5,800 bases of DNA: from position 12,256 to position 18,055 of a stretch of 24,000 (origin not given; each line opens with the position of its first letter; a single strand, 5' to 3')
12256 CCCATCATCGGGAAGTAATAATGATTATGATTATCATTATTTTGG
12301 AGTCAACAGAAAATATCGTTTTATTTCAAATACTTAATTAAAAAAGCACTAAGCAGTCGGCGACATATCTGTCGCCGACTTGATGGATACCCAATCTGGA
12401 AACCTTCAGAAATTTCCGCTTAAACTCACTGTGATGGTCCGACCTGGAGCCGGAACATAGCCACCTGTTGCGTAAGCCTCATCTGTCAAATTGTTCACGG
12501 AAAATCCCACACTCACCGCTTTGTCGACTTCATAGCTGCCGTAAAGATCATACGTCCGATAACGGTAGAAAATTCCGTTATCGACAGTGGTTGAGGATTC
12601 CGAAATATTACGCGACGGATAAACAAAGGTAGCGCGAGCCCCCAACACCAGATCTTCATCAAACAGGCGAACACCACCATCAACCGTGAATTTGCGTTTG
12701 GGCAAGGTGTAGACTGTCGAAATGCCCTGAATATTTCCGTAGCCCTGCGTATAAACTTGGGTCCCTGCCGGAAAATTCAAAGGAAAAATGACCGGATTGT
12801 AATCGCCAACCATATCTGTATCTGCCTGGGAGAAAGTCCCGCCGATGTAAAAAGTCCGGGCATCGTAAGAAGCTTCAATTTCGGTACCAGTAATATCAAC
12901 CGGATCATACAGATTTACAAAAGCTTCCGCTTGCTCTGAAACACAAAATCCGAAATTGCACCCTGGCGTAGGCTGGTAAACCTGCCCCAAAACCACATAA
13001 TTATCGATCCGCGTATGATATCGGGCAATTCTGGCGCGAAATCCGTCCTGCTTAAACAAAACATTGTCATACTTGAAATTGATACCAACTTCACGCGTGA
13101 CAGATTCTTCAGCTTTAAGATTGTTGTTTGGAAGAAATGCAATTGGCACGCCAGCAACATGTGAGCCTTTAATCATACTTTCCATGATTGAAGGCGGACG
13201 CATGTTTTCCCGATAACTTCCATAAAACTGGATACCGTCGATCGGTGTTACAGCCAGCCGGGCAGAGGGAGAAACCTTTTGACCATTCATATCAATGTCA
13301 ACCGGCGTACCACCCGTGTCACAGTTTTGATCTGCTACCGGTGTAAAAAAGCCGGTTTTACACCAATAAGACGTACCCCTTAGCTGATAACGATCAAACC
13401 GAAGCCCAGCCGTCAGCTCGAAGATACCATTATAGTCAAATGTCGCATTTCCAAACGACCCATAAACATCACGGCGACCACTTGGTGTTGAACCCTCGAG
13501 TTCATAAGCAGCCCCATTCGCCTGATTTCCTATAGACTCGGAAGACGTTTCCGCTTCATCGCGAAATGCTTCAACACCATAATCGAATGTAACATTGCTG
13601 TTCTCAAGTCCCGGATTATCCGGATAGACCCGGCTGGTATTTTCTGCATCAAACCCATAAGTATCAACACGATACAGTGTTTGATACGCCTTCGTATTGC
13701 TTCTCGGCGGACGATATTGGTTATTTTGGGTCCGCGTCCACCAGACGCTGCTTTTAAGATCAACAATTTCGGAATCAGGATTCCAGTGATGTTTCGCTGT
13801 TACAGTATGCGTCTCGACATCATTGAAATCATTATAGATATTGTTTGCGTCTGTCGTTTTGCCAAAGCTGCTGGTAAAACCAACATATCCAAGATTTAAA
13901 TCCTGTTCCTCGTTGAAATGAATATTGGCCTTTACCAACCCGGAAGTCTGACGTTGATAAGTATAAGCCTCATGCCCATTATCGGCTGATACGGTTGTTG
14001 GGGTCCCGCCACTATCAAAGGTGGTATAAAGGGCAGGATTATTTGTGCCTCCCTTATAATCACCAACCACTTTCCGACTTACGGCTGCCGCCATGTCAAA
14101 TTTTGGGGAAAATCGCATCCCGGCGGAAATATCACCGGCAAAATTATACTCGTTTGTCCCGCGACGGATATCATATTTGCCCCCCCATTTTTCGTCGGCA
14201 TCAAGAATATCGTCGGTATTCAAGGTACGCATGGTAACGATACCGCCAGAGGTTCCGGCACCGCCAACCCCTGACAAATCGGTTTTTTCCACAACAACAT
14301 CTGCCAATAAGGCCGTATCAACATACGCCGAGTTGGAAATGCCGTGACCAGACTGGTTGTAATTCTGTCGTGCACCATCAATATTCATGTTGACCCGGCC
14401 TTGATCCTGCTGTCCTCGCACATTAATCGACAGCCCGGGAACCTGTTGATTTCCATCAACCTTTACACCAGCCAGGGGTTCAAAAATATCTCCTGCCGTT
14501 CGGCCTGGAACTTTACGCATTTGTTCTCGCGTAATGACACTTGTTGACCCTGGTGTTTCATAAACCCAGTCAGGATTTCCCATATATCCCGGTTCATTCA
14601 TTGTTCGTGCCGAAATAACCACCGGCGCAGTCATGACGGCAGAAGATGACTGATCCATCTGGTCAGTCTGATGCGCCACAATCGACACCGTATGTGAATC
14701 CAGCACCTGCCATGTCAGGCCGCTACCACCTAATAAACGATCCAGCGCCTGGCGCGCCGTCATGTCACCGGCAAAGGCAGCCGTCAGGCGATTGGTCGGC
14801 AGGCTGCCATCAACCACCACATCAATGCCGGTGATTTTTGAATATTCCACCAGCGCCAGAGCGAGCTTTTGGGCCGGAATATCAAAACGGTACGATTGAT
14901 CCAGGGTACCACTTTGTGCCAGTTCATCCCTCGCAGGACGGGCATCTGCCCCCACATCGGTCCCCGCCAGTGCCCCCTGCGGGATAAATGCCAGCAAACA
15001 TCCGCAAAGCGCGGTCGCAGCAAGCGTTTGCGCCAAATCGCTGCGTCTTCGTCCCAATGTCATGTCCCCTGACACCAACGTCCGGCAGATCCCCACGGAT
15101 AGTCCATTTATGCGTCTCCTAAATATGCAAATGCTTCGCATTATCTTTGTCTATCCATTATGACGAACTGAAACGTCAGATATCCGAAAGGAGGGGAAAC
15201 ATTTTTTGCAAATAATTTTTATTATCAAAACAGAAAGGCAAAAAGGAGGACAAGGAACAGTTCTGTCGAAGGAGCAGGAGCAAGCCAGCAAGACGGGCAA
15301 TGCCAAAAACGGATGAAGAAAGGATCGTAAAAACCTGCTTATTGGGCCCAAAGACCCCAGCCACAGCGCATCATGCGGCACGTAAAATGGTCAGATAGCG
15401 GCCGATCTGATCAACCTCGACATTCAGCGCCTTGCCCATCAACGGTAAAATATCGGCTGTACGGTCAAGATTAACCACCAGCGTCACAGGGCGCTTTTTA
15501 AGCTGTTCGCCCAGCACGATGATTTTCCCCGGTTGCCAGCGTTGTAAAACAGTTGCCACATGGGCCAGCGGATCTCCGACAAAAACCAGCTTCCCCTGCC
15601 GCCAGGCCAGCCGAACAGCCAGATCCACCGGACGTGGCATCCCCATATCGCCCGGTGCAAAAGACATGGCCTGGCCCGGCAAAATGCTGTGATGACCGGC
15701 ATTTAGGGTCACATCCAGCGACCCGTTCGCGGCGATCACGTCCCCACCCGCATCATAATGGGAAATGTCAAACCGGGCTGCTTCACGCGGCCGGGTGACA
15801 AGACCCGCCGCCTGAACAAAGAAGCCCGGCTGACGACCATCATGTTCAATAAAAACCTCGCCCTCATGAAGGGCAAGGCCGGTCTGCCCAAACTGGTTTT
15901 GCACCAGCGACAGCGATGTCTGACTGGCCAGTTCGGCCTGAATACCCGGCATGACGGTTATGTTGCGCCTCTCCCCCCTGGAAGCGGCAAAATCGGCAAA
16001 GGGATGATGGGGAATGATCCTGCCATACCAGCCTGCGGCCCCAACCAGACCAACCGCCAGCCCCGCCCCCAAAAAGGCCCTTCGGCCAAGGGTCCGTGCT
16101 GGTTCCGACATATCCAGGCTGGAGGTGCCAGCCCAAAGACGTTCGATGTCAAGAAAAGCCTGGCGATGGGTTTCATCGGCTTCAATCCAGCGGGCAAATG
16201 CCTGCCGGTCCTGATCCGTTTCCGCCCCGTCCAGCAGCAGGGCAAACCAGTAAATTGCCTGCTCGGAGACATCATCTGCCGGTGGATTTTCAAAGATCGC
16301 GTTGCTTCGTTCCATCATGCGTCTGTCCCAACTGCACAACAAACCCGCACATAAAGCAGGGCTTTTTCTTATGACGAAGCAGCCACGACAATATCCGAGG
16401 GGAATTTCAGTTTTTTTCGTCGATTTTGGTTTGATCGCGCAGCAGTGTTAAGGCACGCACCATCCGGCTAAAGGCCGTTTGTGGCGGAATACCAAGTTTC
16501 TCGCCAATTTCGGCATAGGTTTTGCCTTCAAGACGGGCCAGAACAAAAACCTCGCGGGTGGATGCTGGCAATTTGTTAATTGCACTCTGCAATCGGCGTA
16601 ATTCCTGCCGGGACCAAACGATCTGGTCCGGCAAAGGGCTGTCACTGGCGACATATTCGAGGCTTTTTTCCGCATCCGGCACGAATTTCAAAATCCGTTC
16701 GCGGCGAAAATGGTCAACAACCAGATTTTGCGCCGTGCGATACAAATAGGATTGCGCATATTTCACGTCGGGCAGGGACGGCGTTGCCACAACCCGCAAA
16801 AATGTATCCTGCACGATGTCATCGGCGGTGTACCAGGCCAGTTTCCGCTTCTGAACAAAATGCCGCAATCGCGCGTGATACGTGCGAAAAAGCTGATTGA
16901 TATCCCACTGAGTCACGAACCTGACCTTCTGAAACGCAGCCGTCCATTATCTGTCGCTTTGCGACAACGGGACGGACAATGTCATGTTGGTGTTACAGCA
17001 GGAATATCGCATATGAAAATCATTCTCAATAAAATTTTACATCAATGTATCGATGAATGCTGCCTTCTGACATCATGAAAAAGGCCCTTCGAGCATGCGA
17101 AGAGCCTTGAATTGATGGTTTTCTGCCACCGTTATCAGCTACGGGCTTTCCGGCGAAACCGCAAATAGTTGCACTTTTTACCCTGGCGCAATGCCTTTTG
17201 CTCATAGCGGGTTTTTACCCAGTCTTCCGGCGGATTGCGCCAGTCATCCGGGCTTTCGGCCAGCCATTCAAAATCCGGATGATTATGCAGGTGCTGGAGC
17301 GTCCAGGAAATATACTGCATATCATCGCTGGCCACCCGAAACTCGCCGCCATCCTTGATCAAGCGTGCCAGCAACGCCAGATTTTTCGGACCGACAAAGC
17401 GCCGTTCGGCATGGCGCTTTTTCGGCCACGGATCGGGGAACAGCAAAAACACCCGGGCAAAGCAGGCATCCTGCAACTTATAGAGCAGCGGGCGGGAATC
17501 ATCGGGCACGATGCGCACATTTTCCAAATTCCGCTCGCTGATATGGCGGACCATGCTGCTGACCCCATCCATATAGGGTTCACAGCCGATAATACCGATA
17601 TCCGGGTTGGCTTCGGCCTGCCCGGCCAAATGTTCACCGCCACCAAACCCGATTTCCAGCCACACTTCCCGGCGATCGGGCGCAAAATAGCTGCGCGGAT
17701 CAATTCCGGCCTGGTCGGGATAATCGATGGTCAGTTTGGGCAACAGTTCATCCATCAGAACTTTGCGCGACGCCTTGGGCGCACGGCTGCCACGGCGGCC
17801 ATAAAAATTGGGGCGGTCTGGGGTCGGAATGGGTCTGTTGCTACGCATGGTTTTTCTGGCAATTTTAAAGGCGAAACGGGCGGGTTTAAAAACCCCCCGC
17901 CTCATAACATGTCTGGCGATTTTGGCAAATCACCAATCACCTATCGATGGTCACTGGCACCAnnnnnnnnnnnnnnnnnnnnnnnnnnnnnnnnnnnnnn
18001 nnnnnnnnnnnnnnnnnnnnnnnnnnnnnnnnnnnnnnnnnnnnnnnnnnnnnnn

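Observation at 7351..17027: Complete Has-type hemophore heme-acquisition locus with an appended heme oxygenase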

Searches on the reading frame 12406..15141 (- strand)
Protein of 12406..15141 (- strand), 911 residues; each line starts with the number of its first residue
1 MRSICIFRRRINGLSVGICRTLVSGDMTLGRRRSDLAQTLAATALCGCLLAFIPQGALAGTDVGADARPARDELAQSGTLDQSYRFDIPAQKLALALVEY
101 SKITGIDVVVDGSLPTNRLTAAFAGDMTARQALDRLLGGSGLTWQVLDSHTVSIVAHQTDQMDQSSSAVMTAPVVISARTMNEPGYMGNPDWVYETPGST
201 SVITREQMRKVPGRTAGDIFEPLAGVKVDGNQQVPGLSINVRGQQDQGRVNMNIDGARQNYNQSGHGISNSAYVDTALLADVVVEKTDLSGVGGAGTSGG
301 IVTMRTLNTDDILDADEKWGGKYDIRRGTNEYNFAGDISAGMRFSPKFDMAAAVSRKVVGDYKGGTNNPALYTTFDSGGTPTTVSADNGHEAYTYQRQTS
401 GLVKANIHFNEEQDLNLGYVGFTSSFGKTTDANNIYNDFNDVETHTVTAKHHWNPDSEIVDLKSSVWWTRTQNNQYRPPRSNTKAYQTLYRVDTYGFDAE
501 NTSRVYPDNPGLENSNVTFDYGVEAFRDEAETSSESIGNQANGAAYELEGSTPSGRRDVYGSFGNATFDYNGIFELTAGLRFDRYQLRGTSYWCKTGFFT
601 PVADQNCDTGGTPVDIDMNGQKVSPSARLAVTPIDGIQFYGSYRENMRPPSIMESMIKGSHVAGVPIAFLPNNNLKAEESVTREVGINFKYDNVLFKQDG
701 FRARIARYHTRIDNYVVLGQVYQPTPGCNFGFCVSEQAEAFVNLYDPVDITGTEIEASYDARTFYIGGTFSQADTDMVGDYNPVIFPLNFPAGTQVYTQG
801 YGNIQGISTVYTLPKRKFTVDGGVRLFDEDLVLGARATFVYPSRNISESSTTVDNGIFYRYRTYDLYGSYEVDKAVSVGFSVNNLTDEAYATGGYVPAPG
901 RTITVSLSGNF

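Call 4: search_protein_families(library=pfam, proteins=[window:12406-15141:-], max_evalue=0.01)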
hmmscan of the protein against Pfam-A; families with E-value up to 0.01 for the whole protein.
window:12406-15141:- (911 aa): 3 families
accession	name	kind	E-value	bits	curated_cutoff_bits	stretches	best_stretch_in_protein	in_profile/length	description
PF00593.30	TonB_dep_Rec_b-barrel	-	1.9e-33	117.5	27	1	406-885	21-436/436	TonB dependent receptor-like, beta-barrel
PF07715.20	Plug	-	1.4e-12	48.5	23.9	1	194-301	3-107/107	TonB-dependent Receptor Plug Domain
PF07660.19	STN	-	1.2e-07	31.8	28.4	1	107-155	2-50/52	Secretin and TonB N terminus short domain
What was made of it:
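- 12406..15141 (-): hasR-like TonB-dependent heme/hemophore transducer. Key positions: STN signalling domain 14677-14823; His266 codon 14344-14346; His661 codon 13159-13161; probable true start 15063. STN, Plug and barrel domains (call 4).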

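Call 5: search_protein_families(library=ncbifam, proteins=[window:12406-15141:-], max_evalue=0.01)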
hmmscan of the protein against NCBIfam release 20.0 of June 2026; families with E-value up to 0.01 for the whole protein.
window:12406-15141:- (911 aa): 6 families
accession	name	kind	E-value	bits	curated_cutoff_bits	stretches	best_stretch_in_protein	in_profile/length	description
TIGR01785.1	TonB-hemin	subfamily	1e-129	434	316.85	1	174-911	5-677/677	TonB-dependent heme/hemoglobin receptor family protein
TIGR01786.1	TonB-hemlactrns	subfamily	8.4e-86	288.9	323.75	1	188-911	14-719/719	TonB-dependent hemoglobin/transferrin/lactoferrin family receptor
TIGR01783.1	TonB-siderophor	subfamily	5.2e-18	65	223.5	1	195-911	1-649/649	TonB-dependent siderophore receptor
NF041676.1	FecA_OM_dicitr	equivalog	6.9e-10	37.5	1100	1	81-232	27-168/773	TonB-dependent Fe(3+) dicitrate receptor FecA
NF010011.0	PRK13484.1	equivalog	1.7e-07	29.9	1197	1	194-305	45-157/682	IreA family TonB-dependent siderophore receptor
TIGR01776.1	TonB-tbp-lbp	subfamily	2.3e-05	22.5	468.8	1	529-761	569-775/946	lactoferrin/transferrin family TonB-dependent receptor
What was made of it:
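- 12406..15141 (-): TIGR01785 at 434 bits (call 5).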

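Call 30: search_solved_structures(query=window:12406-15141:-, max_evalue=0.00001, show_alignments=1)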
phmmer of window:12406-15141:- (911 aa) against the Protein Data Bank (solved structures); distinct sequences matched with E-value up to 0.00001: 7.
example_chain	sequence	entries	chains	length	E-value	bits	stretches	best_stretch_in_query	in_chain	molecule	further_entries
5c58_A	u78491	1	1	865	1e-80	275.2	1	76-892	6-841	HasR protein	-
3csl_A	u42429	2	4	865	1.6e-80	274.6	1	76-892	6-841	HasR protein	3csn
3ddr_A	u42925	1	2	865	2.4e-80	274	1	76-892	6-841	HasR protein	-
9dhe_A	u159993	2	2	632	1.6e-16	62.9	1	188-363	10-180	TonB-dependent receptor | Outer membrane heme/hemoglobin receptor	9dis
3fhh_A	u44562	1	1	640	1.8e-16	62.7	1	188-363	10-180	Outer membrane heme receptor ShuA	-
9dir_B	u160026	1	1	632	2.2e-16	62.4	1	188-363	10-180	Outer membrane heme/hemoglobin receptor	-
9oaa_T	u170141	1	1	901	1.1e-09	40.2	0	201-332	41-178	TonB-dependent receptor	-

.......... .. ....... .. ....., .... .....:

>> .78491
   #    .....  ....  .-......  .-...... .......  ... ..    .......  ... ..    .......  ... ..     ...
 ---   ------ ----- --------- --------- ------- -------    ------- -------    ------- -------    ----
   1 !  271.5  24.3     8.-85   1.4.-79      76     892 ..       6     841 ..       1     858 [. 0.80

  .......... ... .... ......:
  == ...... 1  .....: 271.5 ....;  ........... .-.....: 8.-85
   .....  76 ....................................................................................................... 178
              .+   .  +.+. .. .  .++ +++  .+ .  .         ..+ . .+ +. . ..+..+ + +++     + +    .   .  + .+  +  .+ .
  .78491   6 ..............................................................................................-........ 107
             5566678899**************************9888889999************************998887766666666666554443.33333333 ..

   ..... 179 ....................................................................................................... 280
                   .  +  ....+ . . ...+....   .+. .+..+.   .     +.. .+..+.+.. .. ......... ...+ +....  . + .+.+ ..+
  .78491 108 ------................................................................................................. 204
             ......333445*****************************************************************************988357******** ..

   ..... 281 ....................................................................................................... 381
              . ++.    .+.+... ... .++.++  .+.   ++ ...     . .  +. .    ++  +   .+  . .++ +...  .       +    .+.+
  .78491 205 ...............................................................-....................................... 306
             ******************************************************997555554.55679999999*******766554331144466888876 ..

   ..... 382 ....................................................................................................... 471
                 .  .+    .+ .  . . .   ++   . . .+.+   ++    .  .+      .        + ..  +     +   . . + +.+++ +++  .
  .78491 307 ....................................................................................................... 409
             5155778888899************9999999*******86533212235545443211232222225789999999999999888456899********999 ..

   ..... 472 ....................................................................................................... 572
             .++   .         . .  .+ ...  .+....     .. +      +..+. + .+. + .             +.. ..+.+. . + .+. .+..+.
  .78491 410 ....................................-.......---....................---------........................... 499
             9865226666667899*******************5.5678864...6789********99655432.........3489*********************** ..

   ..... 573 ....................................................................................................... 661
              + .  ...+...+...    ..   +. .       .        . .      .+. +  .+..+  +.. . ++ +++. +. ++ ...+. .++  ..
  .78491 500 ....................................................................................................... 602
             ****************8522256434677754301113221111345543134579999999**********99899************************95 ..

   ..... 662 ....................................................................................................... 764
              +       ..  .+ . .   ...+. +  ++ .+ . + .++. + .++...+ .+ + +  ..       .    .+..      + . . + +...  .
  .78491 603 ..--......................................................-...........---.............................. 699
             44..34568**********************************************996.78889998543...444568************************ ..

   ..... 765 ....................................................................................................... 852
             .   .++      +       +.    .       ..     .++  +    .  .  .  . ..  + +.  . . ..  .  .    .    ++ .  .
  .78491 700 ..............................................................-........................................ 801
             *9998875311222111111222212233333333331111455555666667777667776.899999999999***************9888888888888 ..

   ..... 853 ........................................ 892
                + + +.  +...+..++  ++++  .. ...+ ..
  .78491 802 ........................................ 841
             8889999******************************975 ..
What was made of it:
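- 12406..15141 (-): Best PDB relative is HasR, E 1e-80, with both heme-ligand histidines and the boxes that flank them conserved (call 30).
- On HasR-type hemophore receptor / heme TonB-dependent transducer: The best PDB relative is HasR at 275 bits, against 63 bits for ShuA (call 30). MRPP-x10-His661...PNNNL corresponds to WRPP...His603...PNPFL, with a one-residue shift in the alignment (call 30).
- The receptor matches HasR, with its ligand histidines kept (call 30). The receptor keeps both heme-ligand histidines, the plug and a TonB-box region (call 30). The receptor passes the heme-receptor model and keeps the bis-His site (calls 5 and 30).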

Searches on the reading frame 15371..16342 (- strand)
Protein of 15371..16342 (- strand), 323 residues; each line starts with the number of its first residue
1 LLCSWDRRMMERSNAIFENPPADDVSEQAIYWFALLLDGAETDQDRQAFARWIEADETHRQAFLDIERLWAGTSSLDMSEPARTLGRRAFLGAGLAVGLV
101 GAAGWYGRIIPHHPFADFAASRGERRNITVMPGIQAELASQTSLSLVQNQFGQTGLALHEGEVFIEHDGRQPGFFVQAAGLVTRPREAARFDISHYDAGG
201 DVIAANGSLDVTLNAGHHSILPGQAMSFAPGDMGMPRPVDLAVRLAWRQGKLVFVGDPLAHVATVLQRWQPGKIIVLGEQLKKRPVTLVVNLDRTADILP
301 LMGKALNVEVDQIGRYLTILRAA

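Call 4: search_protein_families(library=pfam, proteins=[window:15371-16342:-], max_evalue=0.01)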
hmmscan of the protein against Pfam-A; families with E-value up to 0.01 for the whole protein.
window:15371-16342:- (323 aa): 3 families
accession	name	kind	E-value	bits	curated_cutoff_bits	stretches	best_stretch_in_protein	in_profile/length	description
PF16220.10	DUF4880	-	1.2e-13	51.1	25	1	27-69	1-43/43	Domain of unknown function (DUF4880)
PF04773.18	FecR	-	0.00013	22.8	24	1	120-207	5-94/97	FecR protein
PF16344.10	FecR_C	-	0.0032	17.9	24.4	1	251-318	1-69/70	FecR, C-terminal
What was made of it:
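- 15371..16342 (-): hasS-like FecR-family anti-sigma factor (323 aa from TTG; probable ATG start at 16318). Pfam DUF4880 at 51 bits; the FecR and FecR_C matches are weak (call 4).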

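Call 5: search_protein_families(library=ncbifam, proteins=[window:15371-16342:-], max_evalue=0.01)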
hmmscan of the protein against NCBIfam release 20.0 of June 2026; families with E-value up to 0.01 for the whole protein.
window:15371-16342:- (323 aa): 1 family
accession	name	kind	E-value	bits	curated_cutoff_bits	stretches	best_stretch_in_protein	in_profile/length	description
NF007296.1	PRK09774.1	equivalog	1.7e-14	53.7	385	1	28-318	11-308/313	ferric citrate uptake sigma factor regulator FecR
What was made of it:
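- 15371..16342 (-): NF007296 FecR matches over residues 28-318 (call 5).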

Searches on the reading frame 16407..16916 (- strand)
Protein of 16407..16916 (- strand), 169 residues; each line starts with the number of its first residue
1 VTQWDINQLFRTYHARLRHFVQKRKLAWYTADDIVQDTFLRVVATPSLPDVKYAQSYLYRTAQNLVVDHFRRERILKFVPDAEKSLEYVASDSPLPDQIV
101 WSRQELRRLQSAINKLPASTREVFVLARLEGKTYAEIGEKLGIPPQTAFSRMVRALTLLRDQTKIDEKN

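Call 4: search_protein_families(library=pfam, proteins=[window:16407-16916:-], max_evalue=0.01)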
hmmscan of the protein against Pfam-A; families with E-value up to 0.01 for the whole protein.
window:16407-16916:- (169 aa): 5 families
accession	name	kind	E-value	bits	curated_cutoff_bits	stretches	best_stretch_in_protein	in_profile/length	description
PF08281.18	Sigma70_r4_2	-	3.8e-16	58.9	25.7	1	107-158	2-53/54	Sigma-70, region 4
PF04545.22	Sigma70_r4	-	2.6e-10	40.1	24.1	1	112-160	1-49/50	Sigma-70, region 4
PF04542.20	Sigma70_r2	-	2.7e-10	40.3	24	1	9-74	1-69/71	Sigma-70 region 2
PF07638.17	Sigma70_ECF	-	3.4e-06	27.5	21.1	1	7-151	20-171/185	ECF sigma factor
PF13384.12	HTH_23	-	0.00059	20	24.6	1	121-152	7-37/50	Homeodomain-like domain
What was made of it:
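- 16407..16916 (-): hasI-like ECF sigma factor (169 aa, GTG start). Pfam Sigma70_r2, Sigma70_r4_2 and Sigma70_ECF (call 4).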

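Call 5: search_protein_families(library=ncbifam, proteins=[window:16407-16916:-], max_evalue=0.01)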
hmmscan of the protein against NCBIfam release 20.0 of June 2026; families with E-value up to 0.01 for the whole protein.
window:16407-16916:- (169 aa): 87 families (the best 25 are shown)
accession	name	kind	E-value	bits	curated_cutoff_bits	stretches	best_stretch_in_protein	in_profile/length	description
TIGR02985.1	Sig70_bacteroi1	subfamily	1.9e-26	93.3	126.4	1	7-162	4-161/162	RNA polymerase sigma-70 factor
TIGR02937.1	sigma70-ECF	superfamily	4e-25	88.4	42.9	1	6-162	3-164/165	sigma-70 family RNA polymerase sigma factor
NF009179.0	PRK12527.1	equivalog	7.5e-24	84.6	162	1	12-160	3-150/159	RNA polymerase sigma factor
NF009166.1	PRK12513.1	equivalog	1.3e-23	83.8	206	1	7-162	25-185/193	RNA polymerase sigma factor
NF005448.0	PRK07037.1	equivalog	8.9e-23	80.8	190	1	30-154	38-161/186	RNA polymerase factor sigma-70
TIGR02959.1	SigZ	equivalog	6.3e-22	78.2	168.65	1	12-162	3-147/170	RNA polymerase sigma factor SigZ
NF007232.0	PRK09651.1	subfamily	9.7e-22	77.8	185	1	5-143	12-148/173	RNA polymerase sigma factor FecI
NF041727.1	ECF_sigma_FecI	equivalog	1.3e-21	77.3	260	1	6-144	13-149/169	ferric citrate uptake sigma factor FecI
NF007215.0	PRK09637.1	equivalog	1.2e-19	71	212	1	6-162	3-153/181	RNA polymerase sigma factor SigZ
NF040705.1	sigma_mbnA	exception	6.2e-17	62.1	350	1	6-165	2-160/272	methanobactin precursor domain-containing sigma factor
NF058625.1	sigma_PG0214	equivalog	3.7e-16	59.3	130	1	6-164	6-162/170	GFO_1088 family ECF-type sigma factor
TIGR02950.1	SigM_subfam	subfamily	4.7e-16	59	147.95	1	6-155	2-150/159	RNA polymerase sigma factor, SigM family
NF007229.0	PRK09647.1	equivalog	7.6e-16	58.1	265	1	30-164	70-203/220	RNA polymerase sigma factor SigE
NF009175.0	PRK12523.1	equivalog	2.4e-15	57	271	1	7-145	13-149/172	RNA polymerase sigma factor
NF004113.0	PRK05602.1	equivalog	9.1e-15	54.8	208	1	30-164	71-202/211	RNA polymerase sigma factor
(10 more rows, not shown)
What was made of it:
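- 16407..16916 (-): TIGR02937 scores 88 bits against a cut-off of 43, and the protein is FecI-like (call 5).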

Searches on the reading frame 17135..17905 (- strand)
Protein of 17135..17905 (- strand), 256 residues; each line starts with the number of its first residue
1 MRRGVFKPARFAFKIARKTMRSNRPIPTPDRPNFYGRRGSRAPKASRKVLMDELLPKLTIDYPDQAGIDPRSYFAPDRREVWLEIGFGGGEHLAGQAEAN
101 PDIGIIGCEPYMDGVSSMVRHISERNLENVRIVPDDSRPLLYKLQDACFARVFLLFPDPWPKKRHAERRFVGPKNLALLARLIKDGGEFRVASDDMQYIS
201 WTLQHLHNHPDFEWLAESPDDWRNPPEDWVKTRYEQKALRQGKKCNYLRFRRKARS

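Call 35: search_protein_families(library=pfam, proteins=[window:17135-17905:-], max_evalue=0.00001)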
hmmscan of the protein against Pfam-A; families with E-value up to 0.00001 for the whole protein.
window:17135-17905:- (256 aa): 1 family
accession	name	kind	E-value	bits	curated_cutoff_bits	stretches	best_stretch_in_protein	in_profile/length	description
PF02390.23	Methyltransf_4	-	1.4e-40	139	24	1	79-245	2-170/173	Putative methyltransferase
